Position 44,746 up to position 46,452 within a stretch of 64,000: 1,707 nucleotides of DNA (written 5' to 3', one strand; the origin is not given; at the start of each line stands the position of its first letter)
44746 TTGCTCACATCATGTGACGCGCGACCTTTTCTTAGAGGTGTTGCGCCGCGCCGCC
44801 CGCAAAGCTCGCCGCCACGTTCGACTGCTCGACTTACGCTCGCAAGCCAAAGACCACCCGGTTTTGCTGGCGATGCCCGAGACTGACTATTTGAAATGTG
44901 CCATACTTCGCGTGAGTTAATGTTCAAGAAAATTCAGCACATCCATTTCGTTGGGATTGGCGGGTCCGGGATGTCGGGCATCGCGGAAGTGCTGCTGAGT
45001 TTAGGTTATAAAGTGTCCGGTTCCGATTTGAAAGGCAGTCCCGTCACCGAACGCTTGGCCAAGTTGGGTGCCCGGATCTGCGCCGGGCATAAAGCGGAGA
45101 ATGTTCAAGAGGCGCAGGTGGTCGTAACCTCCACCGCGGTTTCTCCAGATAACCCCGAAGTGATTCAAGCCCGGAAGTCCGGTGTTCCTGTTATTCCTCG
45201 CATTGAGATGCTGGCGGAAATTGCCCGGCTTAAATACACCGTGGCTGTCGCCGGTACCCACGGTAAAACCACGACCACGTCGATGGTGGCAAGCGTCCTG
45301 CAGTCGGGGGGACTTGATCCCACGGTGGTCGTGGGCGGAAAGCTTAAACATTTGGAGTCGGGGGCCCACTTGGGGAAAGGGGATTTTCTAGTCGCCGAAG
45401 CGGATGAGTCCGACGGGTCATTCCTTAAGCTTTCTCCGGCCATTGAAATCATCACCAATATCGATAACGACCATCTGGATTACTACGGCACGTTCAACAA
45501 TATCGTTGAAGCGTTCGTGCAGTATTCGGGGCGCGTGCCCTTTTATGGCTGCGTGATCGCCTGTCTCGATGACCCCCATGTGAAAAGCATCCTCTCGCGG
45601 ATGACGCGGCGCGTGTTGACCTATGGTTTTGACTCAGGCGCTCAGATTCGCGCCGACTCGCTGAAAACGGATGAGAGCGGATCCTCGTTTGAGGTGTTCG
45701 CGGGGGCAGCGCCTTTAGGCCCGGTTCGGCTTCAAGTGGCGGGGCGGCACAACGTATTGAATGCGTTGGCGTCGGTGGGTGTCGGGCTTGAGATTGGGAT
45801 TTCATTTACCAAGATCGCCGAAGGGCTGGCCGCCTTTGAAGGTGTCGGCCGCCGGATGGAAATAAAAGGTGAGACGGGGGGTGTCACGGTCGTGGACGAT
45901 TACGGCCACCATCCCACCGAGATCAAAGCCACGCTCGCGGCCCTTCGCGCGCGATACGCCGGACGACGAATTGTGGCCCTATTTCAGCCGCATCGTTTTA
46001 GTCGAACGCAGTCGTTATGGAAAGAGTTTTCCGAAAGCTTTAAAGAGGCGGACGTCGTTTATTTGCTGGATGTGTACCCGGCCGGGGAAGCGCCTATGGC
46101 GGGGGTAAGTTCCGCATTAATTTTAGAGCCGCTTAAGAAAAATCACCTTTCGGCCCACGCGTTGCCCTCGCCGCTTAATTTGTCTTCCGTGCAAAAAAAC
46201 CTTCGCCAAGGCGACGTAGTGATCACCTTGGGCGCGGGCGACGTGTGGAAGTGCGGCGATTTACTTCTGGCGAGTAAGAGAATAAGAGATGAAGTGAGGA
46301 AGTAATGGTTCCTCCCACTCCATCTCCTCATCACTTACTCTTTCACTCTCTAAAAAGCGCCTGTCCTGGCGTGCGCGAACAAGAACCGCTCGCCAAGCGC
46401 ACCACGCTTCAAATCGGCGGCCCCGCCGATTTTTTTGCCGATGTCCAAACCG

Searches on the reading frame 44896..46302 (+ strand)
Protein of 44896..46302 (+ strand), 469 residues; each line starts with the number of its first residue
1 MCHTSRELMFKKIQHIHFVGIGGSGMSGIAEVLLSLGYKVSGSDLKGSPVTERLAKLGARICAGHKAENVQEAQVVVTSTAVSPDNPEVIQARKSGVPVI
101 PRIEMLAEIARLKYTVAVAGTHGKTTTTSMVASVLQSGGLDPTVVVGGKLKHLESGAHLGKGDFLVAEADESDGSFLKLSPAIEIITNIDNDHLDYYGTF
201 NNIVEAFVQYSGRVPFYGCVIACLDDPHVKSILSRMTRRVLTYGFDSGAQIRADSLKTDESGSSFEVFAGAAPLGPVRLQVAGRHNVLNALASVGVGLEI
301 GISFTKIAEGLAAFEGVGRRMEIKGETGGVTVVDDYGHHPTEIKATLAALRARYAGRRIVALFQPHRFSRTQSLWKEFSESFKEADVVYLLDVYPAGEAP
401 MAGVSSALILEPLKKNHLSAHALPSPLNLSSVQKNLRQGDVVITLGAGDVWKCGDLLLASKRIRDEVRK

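Call 57: search_protein_families(library=pfam, proteins=[window:44896-46302:+], max_evalue=0.00001)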
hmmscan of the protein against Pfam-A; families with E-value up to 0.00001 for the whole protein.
window:44896-46302:+ (469 aa): 3 families
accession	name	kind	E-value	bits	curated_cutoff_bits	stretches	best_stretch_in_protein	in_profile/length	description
PF01225.30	Mur_ligase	-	1.7e-32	112.1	21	1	15-114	1-95/95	Mur ligase family, catalytic domain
PF08245.18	Mur_ligase_M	-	1.2e-30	107.4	24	1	118-296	1-199/200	Mur ligase middle domain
PF02875.26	Mur_ligase_C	-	1.5e-22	81.2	28.4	1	319-448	1-127/127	Mur ligase, glutamate ligase domain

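Call 60: find_homologous_proteins(query=window:44896-46302:+, max_evalue=1e-50)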
Query window:44896-46302:+ (469 aa): 8000 proteins with E <= 1e-50 among 8000 candidates; the best 120 are listed.
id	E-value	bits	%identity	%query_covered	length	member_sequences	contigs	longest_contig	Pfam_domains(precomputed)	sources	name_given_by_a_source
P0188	0.0e+0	1016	100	98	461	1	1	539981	PF02875.27,PF08245.19,PF01225.31,PF21799.3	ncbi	-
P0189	2.0e-233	793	77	97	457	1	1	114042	PF02875.27,PF08245.19,PF01225.31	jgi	-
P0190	3.2e-227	773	75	96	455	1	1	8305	PF02875.27,PF08245.19,PF01225.31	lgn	-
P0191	1.4e-221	754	73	97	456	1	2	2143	PF02875.27,PF08245.19,PF01225.31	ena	-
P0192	5.8e-220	749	72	97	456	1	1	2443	PF02875.27,PF08245.19,PF01225.31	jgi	jgi:UDP-N-acetylmuramate--alanine ligase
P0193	4.5e-219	746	73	96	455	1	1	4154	PF02875.27,PF08245.19,PF01225.31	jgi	jgi:UDP-N-acetylmuramate--alanine ligase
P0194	6.5e-219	745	71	97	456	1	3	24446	PF02875.27,PF08245.19,PF01225.31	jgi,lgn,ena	jgi:UDP-N-acetylmuramate--alanine ligase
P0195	3.1e-216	736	72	97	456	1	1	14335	PF02875.27,PF08245.19,PF01225.31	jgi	-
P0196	5.9e-215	732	70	97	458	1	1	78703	PF02875.27,PF08245.19,PF01225.31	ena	-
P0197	6.8e-215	732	71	96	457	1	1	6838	PF02875.27,PF08245.19,PF01225.31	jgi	jgi:UDP-N-acetylmuramate--alanine ligase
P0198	3.1e-214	730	71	96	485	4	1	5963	PF02875.27,PF08245.19,PF01225.31,PF21799.3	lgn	-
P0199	4.6e-214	729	71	97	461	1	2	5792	PF02875.27,PF08245.19,PF01225.31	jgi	jgi:UDP-N-acetylmuramate--alanine ligase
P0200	7.0e-214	729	71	97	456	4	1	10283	PF02875.27,PF08245.19,PF01225.31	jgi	jgi:UDP-N-acetylmuramate--alanine ligase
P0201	1.0e-213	728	71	96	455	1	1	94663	PF02875.27,PF08245.19,PF01225.31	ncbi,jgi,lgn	ncbi:MAG: UDP-N-acetylmuramate--L-alanine ligase [Elusimicrobiota bacterium]|jgi:UDP-N-acetylmuramat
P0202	3.5e-213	726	70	97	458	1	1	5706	PF02875.27,PF08245.19,PF01225.31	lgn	-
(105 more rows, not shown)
